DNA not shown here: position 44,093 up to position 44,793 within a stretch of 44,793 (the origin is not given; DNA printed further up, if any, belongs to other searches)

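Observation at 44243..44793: Window behaves as a circular genome: terS runs off the 3' end and its stop would overlap the terL ATG at position 1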

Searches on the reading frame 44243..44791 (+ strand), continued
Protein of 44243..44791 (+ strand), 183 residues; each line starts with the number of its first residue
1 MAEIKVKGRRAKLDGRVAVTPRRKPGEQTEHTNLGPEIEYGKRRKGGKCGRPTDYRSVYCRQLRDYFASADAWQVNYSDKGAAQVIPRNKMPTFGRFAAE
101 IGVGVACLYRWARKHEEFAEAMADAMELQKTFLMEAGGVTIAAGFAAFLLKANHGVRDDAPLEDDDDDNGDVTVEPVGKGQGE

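Call 56: search_solved_structures(query=A3, max_evalue=1, show_alignments=2)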
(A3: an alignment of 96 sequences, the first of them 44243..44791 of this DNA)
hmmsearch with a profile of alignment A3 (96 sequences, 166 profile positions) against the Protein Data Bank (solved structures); distinct sequences matched with E-value up to 1: 5.
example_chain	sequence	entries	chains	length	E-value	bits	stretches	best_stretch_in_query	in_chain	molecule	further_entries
3hef_A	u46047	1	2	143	6.9e-05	25.7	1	78-108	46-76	Gene 1 protein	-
4dyc_A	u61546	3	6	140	0.0001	25.2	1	78-108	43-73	Terminase small subunit | Gene 1 protein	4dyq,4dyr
4dzj_A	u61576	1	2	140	0.00012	24.9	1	78-108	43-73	Gene 1 protein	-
4dzp_A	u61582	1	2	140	0.00021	24.1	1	78-108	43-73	Gene 1 protein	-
2ao9_A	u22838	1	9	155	0.089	15.6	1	70-92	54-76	Phage protein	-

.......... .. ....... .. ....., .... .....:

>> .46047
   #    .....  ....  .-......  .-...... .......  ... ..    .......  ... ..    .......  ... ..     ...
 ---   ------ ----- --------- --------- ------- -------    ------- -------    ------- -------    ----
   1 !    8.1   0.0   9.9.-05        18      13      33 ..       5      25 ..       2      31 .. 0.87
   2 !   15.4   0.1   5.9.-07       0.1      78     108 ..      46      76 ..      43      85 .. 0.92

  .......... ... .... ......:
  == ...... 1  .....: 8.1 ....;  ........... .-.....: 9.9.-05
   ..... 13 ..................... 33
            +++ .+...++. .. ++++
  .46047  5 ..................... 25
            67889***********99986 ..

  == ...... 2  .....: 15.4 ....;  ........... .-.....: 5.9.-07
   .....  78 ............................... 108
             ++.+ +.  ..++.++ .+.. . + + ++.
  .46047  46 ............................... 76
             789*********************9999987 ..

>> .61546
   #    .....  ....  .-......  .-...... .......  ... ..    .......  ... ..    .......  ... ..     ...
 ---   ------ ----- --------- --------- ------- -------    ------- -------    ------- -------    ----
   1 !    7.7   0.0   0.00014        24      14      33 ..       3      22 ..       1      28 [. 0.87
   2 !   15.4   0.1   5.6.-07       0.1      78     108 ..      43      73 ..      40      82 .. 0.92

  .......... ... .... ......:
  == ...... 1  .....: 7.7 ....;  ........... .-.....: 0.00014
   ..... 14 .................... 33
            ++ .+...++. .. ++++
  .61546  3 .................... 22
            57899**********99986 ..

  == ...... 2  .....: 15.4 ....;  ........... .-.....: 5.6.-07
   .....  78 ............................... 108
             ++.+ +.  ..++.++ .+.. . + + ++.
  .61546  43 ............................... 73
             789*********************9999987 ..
